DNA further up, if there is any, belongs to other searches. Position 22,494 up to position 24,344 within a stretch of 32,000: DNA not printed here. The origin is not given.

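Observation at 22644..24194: Orphan, apparently intact HK97-fold capsid gene in a housekeeping neighbourhood: candidate domesticated capsid or encapsulin-like shell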

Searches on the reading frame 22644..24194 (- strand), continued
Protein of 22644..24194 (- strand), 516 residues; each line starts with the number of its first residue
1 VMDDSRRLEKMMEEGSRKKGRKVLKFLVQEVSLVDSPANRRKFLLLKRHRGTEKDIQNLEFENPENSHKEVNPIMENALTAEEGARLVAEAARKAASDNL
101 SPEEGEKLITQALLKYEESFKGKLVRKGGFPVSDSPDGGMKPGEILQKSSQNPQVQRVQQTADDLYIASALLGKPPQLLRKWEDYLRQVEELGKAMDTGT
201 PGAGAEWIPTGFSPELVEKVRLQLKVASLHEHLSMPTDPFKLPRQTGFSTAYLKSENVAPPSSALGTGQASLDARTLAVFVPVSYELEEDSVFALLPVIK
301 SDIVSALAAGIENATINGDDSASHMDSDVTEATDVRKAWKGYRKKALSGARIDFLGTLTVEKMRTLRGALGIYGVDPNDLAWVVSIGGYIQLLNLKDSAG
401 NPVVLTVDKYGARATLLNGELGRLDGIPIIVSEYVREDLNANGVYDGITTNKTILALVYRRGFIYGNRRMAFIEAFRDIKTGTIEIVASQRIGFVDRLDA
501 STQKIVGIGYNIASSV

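Call 42: search_dna_similar(query=window:22644-24164:-, collection=phages, mode=protein, max_rows=15)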
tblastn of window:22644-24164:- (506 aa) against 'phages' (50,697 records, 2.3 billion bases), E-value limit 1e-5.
Records with a match: 891; places in all: 891; records where one place covers at least 80% of the query: 0.
Best place of each record, by identity: <60% 891.
By first word of the organism name: Vibrio 347; Salmonella 263; Escherichia 131; Klebsiella 80; Phage 12; Bacteriophage 11; Proteus 10; Aeromonas 7; Providencia 4; Pectobacterium 4; and 14 more.
By host as written in the record: - 344; Escherichia coli 42; Salmonella enterica subsp. enterica serovar Enteritidis PT1 39; Vibrio harveyi BAA-1116 36; Klebsiella pneumoniae 25; Salmonella sp. 25; Salmonella enterica 22; Salmonella enterica subsp. enterica serovar Enteritidis 21; and 142 more.
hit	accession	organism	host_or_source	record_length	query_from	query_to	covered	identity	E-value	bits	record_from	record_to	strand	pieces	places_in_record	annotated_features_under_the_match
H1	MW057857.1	Providencia phage PSTCR5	Providencia stuartii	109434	149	500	70%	24.7%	1e-13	80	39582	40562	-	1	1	capsid and scaffold protein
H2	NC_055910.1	Providencia phage PSTCR5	Providencia stuartii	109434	149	500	70%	24.7%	1e-13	80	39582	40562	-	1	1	major head protein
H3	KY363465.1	Providencia phage vB_PreS_PR1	Providencia sp.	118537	149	500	70%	24.7%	1e-13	80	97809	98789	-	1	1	major capsid protein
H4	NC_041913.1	Providencia phage vB_PreS_PR1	Providencia sp.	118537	149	500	70%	24.7%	1e-13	80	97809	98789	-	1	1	major head protein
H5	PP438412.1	Microcystis phage Mvi-JY20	Microcystis viridis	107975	175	458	56%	30.4%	3e-29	128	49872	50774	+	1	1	hypothetical protein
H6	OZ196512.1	Vibrio phage D153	Seawater and oysters mix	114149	187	484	59%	26.2%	2e-7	60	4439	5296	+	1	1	major head protein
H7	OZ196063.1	Vibrio phage D239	Seawater and oysters mix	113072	181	484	60%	25.6%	5e-7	59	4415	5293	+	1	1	major head protein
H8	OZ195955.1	Vibrio phage D420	Seawater and oysters mix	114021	187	484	59%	25.9%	2e-7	60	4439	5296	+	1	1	major head protein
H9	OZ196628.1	Vibrio phage D233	Seawater and oysters mix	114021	187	484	59%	25.9%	2e-7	60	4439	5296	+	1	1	major head protein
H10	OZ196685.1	Vibrio phage D360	Seawater and oysters mix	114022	187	484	59%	25.9%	2e-7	60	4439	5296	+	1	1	major head protein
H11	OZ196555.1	Vibrio phage D44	Seawater and oysters mix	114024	187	484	59%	25.9%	2e-7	60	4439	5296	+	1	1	major head protein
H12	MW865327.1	Vibrio phage 70E38.1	Vibrio crassostreae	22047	187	484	59%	25.9%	3e-7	60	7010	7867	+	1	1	hypothetical protein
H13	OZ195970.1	Vibrio phage D386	Seawater and oysters mix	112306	187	484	59%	25.9%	3e-7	60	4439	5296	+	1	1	major head protein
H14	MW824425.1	Vibrio phage 70E37.1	Vibrio crassostreae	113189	187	484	59%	25.9%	3e-7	60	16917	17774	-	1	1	hypothetical protein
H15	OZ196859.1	Vibrio phage 70E37-2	Seawater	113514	187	484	59%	25.9%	3e-7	60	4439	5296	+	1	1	major head protein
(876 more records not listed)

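Call 49: find_related_loci(query=A1, collection=genome_contigs, flank=10000)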
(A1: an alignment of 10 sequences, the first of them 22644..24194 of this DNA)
Query A1 (516 aa) in genome_contigs; peptide patterns used: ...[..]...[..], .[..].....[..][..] (x = any residue, [..] = any of these).
42 stretches matched a pattern; 15 encode a relative of the query (tblastn E <= 1e-3); 15 distinct loci.
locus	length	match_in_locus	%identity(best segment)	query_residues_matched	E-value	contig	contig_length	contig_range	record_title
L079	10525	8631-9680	54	158-514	2e-122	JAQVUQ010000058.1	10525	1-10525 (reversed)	MAG: bacterium isolate STF1_6 NODE_19923_length_10525_cov_6.829486_Sandtown_F1, whole genome shotgun sequence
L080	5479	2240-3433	48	107-514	1e-117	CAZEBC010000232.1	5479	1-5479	MAG TPA_asm: uncultured bacterium isolate binchicken_co107_64 genome assembly, contig: NODE_30750_length_5479_cov_10.919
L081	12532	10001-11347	44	57-514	2e-116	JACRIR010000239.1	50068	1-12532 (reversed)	MAG: Candidatus Poribacteria bacterium isolate NC_groundwater_1808_Pr3_B-0.1um_54_35 SR-2_scaffold_141_3356751, whole ge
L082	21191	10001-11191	48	108-514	5e-116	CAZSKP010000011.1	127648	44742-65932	MAG TPA_asm: uncultured bacterium isolate binchicken_co294_12 genome assembly, contig: NODE_242_length_127648_cov_7.5650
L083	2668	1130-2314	47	108-514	2e-119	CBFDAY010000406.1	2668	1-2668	MAG TPA_asm: uncultured bacterium isolate SRR26215683_metabat2_66 genome assembly, contig: ERZ25073488.55451, whole geno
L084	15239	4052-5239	46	107-514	2e-113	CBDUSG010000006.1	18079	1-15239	MAG TPA_asm: uncultured bacterium isolate SRR22302348_concoct_115 genome assembly, contig: ERZ25073597.641, whole genome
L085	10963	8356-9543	47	108-514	1e-111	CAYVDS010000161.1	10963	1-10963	MAG TPA_asm: uncultured bacterium isolate binchicken_co232_148 genome assembly, contig: NODE_11694_length_10963_cov_4.00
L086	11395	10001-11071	50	158-514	2e-108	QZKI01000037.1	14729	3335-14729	MAG: Candidatus Abyssobacteria bacterium SURF_17 Ga0104751_1005837, whole genome shotgun sequence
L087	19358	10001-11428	40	30-513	2e-102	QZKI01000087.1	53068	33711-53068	MAG: Candidatus Abyssobacteria bacterium SURF_17 Ga0104751_1000822, whole genome shotgun sequence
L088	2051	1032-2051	47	108-459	8e-106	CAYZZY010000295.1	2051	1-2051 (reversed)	MAG TPA_asm: uncultured bacterium isolate binchicken_co109_129 genome assembly, contig: NODE_47300_length_2051_cov_7.879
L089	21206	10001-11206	44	111-512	2e-95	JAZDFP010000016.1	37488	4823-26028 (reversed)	MAG: Planctomycetota bacterium isolate MEGAHIT-group-0.212 k141_30706, whole genome shotgun sequence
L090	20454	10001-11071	50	158-514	2e-110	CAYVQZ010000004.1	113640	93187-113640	MAG TPA_asm: uncultured bacterium isolate binchicken_co17_451 genome assembly, contig: NODE_463_length_113640_cov_26.037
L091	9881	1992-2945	42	180-494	7e-71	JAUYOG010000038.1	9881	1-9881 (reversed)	MAG: Ramlibacter sp. isolate C4_maxbin.032_sub C4_k141_488273, whole genome shotgun sequence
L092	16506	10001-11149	47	121-512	1e-108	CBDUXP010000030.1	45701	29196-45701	MAG TPA_asm: uncultured bacterium isolate SRR22302371_binner123_Refined_25 genome assembly, contig: ERZ26661859.376, who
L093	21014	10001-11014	34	176-512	3e-38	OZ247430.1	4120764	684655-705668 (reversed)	MAG: Dehalococcoidia bacterium isolate 339727ca-cd9b-4604-b777-057588a3f35a genome assembly, chromosome: 1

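Call 61: search_protein_families(library=pfam, proteins=[P0002, P0051, L009:9213-10004:+], max_evalue=0.01)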
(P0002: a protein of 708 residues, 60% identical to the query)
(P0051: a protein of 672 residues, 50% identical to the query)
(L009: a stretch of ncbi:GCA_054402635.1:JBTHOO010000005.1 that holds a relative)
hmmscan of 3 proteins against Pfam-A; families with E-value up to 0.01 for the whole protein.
P0002 (708 aa): 2 families
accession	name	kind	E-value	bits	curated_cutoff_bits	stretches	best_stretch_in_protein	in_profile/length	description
PF05065.19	Phage_capsid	-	1.2e-21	77.8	24.2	1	401-688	4-267/280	Phage capsid family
PF14550.11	Peptidase_S78_2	-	1.4e-20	74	24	1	121-235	5-120/126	Putative phage serine protease XkdF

P0051 (672 aa): 2 families
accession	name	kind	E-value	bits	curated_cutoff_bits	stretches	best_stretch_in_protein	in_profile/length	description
PF04586.22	Peptidase_S78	-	3.2e-18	66.9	21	1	60-189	8-153/165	Caudovirus prohead serine protease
PF05065.19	Phage_capsid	-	3.1e-17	63.3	24.2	1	366-659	5-275/280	Phage capsid family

L009:9213-10004:+ (263 aa): 1 family
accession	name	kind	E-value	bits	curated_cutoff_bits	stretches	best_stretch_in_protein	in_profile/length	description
PF14550.11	Peptidase_S78_2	-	1.8e-21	76.9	24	1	58-164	10-121/126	Putative phage serine protease XkdF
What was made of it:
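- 24051..24164 (-): Codons 1-38: remnant of the protease C-terminus. It has about 6 residues of the S78_2 core end (MMEEG), lacks the GFSMGG strand, and keeps the post-core strand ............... It is 100% identical at nucleotide level between the two strains. The Pfam S78_2 core in P0002 ends at residue 235 (call 61).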

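Call 65: search_protein_families(library=pfam, proteins=[L081:7057-8619:+, L082:7367-8782:-, L082:12456-15764:+, L082:15775-17823:+, L086:8085-9515:+, L086:5798-7084:+, L086:2631-4370:+, L087:7342-9495:+, L087:4251-5648:+, L093:2922-5816:+], max_evalue=0.001)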
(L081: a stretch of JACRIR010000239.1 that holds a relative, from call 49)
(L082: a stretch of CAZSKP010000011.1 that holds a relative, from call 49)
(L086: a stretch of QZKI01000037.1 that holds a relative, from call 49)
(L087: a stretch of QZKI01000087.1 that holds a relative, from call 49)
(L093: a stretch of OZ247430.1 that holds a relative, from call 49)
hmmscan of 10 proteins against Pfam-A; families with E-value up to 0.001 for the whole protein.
L081:7057-8619:+ (520 aa): 7 families
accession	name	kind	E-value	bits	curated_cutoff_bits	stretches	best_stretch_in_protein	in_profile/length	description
PF00702.32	Hydrolase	-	1.8e-21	77.9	26.4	1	331-484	1-191/191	haloacid dehalogenase-like hydrolase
PF13419.12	HAD_2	-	6.5e-18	65.9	23.8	1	376-488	59-176/178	Haloacid dehalogenase-like hydrolase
PF00586.29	AIRS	-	7.9e-17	62.1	24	1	34-141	1-112/112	AIR synthase related protein, N-terminal domain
PF02769.27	AIRS_C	-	2.6e-14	54.1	23.1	1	153-307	2-149/156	AIR synthase related protein, C-terminal domain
PF12710.13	HAD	-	6.1e-10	40.3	27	1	335-477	2-185/189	haloacid dehalogenase-like hydrolase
PF13344.12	Hydrolase_6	-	7.4e-06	26.4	27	1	396-448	16-66/101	Haloacid dehalogenase-like hydrolase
PF13242.12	Hydrolase_like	-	0.00057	20.2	22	0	447-491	4-49/75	HAD-hyrolase-like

L082:7367-8782:- (471 aa): 0 families

L082:12456-15764:+ (1102 aa): 0 families

L082:15775-17823:+ (682 aa): 1 family
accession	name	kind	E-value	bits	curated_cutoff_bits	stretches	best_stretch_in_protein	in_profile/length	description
PF13385.13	Laminin_G_3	-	4.2e-06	27.4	27.6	1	536-675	3-137/151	Concanavalin A-like lectin/glucanases superfamily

L086:8085-9515:+ (476 aa): 6 families
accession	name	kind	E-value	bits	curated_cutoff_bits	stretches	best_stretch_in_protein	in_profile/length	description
PF00534.26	Glycos_transf_1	-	1.8e-39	135.5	26.4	1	179-341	9-172/172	Glycosyl transferases group 1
PF13692.12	Glyco_trans_1_4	-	1e-35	123.5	27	1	187-327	3-142/142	Glycosyl transferases group 1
PF13439.12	Glyco_transf_4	-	2.5e-11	44.4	28.5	1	15-171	3-166/170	Glycosyltransferase Family 4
PF20706.3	GT4-conflict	-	4.7e-11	42.7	26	1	168-352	178-382/385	Family 4 Glycosyltransferase in conflict systems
PF13579.12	Glyco_trans_4_4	-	4e-08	34.2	29.7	1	15-170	2-158/158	Glycosyl transferase 4-like domain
PF13524.12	Glyco_trans_1_2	-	4.2e-07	30.4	25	1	251-356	36-143/144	Glycosyl transferase-like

L086:5798-7084:+ (428 aa): 3 families
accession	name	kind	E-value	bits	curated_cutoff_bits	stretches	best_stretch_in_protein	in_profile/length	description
PF04055.27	Radical_SAM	-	6.8e-22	78.8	29.5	1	180-343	1-166/166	Radical SAM superfamily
PF02310.24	B12-binding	-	5.4e-14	52.5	32.1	1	24-128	14-116/121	B12 binding domain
PF19864.5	Radical_SAM_N2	-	2.1e-05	24.4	29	1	99-135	88-124/151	Radical SAM proteins, N-terminal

L086:2631-4370:+ (579 aa): 1 family
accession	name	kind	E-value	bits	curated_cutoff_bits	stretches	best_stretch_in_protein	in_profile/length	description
PF13231.12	PMT_2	-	3.7e-08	34.2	26.1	1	70-229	3-155/160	Dolichyl-phosphate-mannose-protein mannosyltransferase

L087:7342-9495:+ (717 aa): 0 families

L087:4251-5648:+ (465 aa): 2 families
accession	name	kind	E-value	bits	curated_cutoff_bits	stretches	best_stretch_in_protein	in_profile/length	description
PF02310.24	B12-binding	-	3e-15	56.5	32.1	1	118-187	50-120/121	B12 binding domain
PF04055.27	Radical_SAM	-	1.4e-14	55.1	29.5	1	222-388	3-166/166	Radical SAM superfamily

L093:2922-5816:+ (964 aa): 4 families
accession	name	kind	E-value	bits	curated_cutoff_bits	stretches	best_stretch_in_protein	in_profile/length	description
PF20473.4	MmeI_Mtase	-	4.8e-31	108.3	27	1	403-649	8-256/259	MmeI, DNA-methyltransferase domain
PF20465.4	MmeI_hel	-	3.8e-12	47.2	27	1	210-279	2-75/75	MmeI, helicase spacer domain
PF20466.3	MmeI_TRD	-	1.4e-07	31.5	27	1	814-875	148-206/207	MmeI, target recognition domain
PF20464.3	MmeI_N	-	8.3e-07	29.9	27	1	27-149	4-132/181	MmeI, N-terminal domain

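Call 67: search_protein_families(library=padloc, proteins=[window:22644-24164:-], max_evalue=0.01)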
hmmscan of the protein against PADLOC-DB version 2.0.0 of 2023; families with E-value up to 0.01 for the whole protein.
window:22644-24164:- (506 aa): 0 families

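Call 73: search_solved_structures(query=A2, max_evalue=0.001)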
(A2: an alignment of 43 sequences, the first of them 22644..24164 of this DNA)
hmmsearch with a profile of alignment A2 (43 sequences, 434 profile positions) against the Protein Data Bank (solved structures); distinct sequences matched with E-value up to 0.001: 9.
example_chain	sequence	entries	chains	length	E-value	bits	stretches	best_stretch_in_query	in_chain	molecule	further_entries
8ho3_A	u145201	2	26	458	1.7e-33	119.1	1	5-417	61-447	Major head protein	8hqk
8zvi_A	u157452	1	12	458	2.3e-33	118.7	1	5-416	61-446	Major capsid protein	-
5tjt_A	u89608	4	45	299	3.1e-33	118.3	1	130-416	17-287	Major capsid protein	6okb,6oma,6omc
8ecj_A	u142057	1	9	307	3.9e-09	38.9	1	127-244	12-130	Major capsid protein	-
8ec2_A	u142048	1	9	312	6.7e-09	38.1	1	125-243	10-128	Major capsid protein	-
8ec8_A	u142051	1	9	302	3.8e-06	29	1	128-246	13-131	Major capsid protein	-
8eb4_A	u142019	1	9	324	1.4e-05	27.2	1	124-243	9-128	Major capsid protein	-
8eci_C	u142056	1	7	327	9.2e-05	24.5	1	127-245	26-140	Major capsid protein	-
9jwb_A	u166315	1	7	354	0.00028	22.9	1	276-368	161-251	Major capsid protein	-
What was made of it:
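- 23610..23972 (-): Internal ATG (Met65, 23970-23972), at the position where stand-alone MCPs of the clade start, followed by the delta/scaffold-like helical domain (residues 65 to about 185). Starting at Met65 gives a 442-aa protein. The family profile aligns to the T5 pb8 precursor from residue 61 (call 73).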

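Call 85: find_related_loci(query=window:22644-24164:-, collection=metagenome_contigs, flank=10000)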
Query window:22644-24164:- (506 aa) in metagenome_contigs; peptide patterns used: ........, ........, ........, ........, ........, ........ (x = any residue, [..] = any of these).
102 stretches matched a pattern; 1 encode a relative of the query (tblastn E <= 1e-3); 1 distinct loci.
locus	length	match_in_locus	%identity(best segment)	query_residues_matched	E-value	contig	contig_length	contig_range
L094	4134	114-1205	39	131-502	1e-73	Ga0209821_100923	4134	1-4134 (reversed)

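Call 86: search_protein_families(library=ncbifam, proteins=[window:22644-24164:-], max_evalue=0.01)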
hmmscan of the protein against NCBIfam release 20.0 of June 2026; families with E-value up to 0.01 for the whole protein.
window:22644-24164:- (506 aa): 2 families
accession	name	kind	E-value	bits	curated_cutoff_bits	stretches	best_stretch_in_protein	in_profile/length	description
TIGR01554.3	major_cap_HK97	equivalog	1.7e-21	76.8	27.5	1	171-483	100-371/385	phage major capsid protein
TIGR04387.1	capsid_maj_N4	equivalog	0.001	18.4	60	1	396-449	206-257/324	N4-gp56 family major capsid protein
